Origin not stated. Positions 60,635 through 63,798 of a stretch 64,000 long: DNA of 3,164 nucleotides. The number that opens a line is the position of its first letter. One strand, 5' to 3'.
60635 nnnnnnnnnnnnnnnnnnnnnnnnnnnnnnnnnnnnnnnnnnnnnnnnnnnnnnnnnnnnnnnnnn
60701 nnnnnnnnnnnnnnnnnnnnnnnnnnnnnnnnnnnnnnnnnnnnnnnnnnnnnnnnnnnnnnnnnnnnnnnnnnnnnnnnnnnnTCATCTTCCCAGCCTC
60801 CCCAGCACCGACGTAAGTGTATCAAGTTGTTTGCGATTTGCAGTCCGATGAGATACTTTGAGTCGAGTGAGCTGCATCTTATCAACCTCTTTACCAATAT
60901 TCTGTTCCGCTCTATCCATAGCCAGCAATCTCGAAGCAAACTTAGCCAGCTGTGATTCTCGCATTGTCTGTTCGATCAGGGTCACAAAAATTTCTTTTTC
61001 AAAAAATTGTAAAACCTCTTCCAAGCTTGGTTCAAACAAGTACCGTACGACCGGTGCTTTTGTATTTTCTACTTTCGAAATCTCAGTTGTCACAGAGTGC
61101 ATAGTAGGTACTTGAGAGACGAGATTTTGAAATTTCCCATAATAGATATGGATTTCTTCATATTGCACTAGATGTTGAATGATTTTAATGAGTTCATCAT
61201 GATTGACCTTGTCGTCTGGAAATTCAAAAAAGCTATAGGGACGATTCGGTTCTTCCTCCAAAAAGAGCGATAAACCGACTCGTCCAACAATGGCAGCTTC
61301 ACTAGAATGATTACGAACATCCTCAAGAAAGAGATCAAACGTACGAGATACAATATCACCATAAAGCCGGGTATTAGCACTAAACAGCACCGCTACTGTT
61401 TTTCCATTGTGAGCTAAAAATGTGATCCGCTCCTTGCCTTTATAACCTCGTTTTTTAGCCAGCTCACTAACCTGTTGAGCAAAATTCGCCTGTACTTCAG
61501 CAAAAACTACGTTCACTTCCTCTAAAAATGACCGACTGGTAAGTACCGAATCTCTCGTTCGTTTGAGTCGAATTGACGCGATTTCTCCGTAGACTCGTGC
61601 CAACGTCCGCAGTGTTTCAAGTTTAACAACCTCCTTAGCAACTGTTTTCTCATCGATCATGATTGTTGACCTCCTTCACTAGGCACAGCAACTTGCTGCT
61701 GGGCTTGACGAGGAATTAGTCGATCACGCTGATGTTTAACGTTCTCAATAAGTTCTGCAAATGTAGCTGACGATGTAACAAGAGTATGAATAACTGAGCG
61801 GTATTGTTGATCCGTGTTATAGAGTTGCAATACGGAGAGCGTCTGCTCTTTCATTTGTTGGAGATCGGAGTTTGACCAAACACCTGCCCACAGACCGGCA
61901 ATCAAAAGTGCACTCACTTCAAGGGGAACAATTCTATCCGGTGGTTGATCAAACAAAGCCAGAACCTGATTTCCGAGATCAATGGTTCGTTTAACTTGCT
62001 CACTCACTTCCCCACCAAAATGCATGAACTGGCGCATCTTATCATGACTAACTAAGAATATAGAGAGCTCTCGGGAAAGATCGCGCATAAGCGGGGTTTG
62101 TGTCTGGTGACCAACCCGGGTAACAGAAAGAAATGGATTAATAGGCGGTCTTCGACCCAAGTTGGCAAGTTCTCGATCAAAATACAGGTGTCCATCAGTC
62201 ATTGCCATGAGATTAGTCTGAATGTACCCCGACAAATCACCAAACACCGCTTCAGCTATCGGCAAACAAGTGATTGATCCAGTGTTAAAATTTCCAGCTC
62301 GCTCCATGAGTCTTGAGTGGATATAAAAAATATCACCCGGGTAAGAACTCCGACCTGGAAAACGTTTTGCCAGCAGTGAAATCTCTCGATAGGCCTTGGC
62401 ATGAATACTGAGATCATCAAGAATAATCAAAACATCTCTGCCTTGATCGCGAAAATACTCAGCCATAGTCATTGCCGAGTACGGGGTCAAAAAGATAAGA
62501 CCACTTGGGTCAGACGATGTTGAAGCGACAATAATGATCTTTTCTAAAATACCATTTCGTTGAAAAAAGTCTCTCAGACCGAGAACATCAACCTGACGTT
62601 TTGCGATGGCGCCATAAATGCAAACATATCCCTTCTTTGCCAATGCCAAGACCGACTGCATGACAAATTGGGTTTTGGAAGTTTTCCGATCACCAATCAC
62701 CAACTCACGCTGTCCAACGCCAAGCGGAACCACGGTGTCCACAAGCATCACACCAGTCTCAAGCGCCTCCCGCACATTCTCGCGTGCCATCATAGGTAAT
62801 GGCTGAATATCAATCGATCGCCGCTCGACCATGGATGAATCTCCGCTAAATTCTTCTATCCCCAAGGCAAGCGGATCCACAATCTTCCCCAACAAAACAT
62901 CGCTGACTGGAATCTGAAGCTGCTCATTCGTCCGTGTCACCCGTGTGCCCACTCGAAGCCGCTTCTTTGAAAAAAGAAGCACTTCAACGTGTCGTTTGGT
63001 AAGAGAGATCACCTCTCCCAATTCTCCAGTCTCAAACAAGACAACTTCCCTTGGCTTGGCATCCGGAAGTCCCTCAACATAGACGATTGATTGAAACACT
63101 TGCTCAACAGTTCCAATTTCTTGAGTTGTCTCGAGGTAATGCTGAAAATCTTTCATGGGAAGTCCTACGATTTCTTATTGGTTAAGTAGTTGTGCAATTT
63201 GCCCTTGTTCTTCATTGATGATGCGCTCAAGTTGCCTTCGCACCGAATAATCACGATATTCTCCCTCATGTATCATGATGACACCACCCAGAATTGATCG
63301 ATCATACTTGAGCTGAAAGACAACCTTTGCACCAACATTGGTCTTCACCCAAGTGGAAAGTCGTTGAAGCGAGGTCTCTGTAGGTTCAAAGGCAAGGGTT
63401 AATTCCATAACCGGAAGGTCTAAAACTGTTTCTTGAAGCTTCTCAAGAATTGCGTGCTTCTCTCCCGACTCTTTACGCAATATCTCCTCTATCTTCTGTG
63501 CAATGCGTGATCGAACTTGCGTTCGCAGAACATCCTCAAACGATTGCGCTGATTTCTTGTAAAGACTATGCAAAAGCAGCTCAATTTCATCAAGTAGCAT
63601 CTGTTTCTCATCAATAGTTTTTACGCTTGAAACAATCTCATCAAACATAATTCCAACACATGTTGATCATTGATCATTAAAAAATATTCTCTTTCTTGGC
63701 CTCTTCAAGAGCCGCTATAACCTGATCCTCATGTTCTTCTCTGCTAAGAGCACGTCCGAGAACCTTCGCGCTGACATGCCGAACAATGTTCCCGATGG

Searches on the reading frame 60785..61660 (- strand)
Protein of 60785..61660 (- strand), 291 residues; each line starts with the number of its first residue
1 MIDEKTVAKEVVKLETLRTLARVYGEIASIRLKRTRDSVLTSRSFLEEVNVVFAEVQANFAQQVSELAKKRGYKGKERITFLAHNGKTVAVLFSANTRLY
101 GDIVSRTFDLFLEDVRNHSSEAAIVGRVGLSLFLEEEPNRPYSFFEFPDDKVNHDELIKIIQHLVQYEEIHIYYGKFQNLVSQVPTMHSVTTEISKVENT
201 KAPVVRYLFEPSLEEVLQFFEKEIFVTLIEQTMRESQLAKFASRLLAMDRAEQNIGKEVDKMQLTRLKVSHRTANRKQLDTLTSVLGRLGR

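Call 98: search_protein_families(library=pfam, proteins=[window:60785-61660:-], max_evalue=0.0001)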
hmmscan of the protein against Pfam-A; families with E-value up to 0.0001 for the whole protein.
window:60785-61660:- (291 aa): 1 family
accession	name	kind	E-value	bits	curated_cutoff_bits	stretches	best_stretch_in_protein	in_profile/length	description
PF00231.24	ATP-synt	-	7.8e-25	88.6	39.9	1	26-265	24-262/285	ATP synthase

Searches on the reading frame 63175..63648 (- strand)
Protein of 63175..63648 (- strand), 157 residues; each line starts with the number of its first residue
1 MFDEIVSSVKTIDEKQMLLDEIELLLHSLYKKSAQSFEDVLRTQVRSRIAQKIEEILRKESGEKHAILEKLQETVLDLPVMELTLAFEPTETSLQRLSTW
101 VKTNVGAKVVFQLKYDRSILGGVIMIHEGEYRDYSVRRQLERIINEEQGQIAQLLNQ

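Call 98: search_protein_families(library=pfam, proteins=[window:63175-63648:-], max_evalue=0.0001)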
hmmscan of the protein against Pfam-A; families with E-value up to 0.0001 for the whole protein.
window:63175-63648:- (157 aa): 1 family
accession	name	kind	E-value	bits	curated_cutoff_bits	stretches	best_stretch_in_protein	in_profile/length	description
PF00213.23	OSCP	-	4e-09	37.2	22.3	1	80-143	104-168/172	ATP synthase delta (OSCP) subunit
